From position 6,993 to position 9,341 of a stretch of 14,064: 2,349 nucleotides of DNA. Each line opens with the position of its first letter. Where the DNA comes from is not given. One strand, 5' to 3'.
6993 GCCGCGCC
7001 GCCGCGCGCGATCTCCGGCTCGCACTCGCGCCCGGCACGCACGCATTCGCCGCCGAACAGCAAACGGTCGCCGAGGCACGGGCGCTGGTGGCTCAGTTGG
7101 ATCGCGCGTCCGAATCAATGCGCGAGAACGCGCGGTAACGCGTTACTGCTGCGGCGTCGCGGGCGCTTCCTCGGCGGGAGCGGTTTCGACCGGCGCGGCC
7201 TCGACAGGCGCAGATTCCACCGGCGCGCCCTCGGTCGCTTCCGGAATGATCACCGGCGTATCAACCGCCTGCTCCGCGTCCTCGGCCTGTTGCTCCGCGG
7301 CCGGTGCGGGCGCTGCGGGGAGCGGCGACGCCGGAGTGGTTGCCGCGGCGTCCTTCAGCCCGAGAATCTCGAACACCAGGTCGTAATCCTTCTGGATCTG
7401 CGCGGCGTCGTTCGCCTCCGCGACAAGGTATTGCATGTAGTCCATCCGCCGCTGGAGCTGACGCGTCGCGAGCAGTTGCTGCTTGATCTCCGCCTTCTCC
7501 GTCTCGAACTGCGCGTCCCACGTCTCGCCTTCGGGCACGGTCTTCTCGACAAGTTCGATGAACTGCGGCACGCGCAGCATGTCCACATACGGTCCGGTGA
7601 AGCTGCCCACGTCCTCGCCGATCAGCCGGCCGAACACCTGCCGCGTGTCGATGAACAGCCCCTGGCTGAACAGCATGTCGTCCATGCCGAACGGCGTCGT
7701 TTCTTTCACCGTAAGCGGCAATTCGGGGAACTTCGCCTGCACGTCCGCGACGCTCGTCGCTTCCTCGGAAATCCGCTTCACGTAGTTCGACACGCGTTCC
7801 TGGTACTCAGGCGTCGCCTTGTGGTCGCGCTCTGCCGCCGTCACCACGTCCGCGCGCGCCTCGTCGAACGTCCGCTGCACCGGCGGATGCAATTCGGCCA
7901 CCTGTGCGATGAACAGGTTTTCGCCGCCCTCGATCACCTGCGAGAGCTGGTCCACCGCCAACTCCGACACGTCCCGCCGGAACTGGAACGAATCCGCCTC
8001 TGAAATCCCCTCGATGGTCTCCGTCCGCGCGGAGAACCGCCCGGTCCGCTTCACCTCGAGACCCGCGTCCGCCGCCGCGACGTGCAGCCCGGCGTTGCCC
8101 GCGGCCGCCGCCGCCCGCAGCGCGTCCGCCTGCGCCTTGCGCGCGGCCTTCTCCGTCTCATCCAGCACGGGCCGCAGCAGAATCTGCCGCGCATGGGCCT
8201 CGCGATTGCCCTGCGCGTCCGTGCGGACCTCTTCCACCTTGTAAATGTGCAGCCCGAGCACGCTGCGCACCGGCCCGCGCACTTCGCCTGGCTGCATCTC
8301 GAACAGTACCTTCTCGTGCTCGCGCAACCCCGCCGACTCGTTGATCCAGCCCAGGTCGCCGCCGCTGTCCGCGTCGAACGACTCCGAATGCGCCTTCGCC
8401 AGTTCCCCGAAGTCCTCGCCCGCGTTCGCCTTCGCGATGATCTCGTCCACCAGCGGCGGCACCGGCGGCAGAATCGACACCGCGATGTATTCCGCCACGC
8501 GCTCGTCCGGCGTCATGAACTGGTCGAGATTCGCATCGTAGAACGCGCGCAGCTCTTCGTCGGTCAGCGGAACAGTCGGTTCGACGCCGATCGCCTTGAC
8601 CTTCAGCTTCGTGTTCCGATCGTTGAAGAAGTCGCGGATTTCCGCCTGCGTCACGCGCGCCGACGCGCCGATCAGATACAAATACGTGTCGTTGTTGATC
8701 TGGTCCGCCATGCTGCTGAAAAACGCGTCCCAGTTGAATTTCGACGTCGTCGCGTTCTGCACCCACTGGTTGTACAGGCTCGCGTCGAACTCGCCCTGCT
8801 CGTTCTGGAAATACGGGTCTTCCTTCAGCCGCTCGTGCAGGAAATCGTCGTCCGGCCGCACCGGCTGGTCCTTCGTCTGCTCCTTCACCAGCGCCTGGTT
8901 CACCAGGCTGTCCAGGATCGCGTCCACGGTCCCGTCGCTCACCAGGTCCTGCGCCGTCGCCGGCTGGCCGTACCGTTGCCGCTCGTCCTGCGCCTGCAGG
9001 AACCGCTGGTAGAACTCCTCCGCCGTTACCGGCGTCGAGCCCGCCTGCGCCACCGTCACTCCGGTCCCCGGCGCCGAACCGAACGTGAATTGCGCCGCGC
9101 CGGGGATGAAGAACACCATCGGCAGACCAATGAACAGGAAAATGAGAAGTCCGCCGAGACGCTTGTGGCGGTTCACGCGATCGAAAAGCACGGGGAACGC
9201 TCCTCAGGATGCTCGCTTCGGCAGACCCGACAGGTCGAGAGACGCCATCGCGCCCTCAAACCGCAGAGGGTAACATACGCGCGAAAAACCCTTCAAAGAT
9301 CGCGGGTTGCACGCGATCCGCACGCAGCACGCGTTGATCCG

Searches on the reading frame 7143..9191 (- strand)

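Call 15: search_protein_families(library=pfam, proteins=[window:7143-9191:-], max_evalue=0.001)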
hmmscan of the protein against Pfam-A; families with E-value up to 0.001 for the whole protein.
window:7143-9191:- (682 aa): 5 families
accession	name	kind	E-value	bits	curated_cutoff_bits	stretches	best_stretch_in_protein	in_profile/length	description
PF13624.11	SurA_N_3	-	1.4e-20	74.2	27.2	1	4-150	3-144/162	SurA-like N-terminal domain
PF13145.12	Rotamase_2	-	3.7e-20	73.4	27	2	210-324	2-110/121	PPIC-type PPIASE domain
PF13616.12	Rotamase_3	-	7.7e-18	65.6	22.5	1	247-322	39-115/116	PPIC-type PPIASE domain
PF00639.27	Rotamase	-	1.5e-16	61.5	21.7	1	248-320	22-96/97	PPIC-type PPIASE domain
PF13623.11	SurA_N_2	-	2.1e-15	57.3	28.5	1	10-143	6-144/145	SurA-like N-terminal domain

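Call 92: search_protein_families(library=padloc, proteins=[window:7143-9191:-], max_evalue=0.001)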
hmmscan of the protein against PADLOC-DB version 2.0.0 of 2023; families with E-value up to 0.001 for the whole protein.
window:7143-9191:- (682 aa): 0 families

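Call 93: search_protein_families(library=ncbifam, proteins=[window:7143-9191:-], max_evalue=0.00001)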
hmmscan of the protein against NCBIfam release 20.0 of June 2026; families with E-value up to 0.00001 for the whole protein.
window:7143-9191:- (682 aa): 8 families
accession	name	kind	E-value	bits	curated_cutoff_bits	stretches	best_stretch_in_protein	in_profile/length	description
NF008054.0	PRK10788.1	equivalog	4.4e-20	71.9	493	2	91-238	90-238/626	peptidylprolyl isomerase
NF000809.0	PRK00059.1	equivalog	1.6e-15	57.4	303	1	181-327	147-292/336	peptidylprolyl isomerase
NF008038.0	PRK10770.1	equivalog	2.5e-15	56.2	394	1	248-374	199-326/431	peptidylprolyl isomerase SurA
TIGR02933.1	nifM_nitrog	equivalog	1.1e-11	45.2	168.2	1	207-331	99-229/256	nitrogen fixation protein NifM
NF002846.0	PRK03095.1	equivalog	3.6e-10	39.8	361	1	256-328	154-227/287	peptidylprolyl isomerase PrsA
NF002827.0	PRK03002.1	equivalog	7.1e-09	35.1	343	1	249-321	151-224/285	peptidylprolyl isomerase PrsA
NF002824.0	PRK02998.1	subfamily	5.6e-08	32.5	360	1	249-322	149-223/283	peptidylprolyl isomerase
NF011969.0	PRK15441.1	equivalog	3.4e-07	30.6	127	1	247-319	17-89/93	peptidylprolyl isomerase PpiC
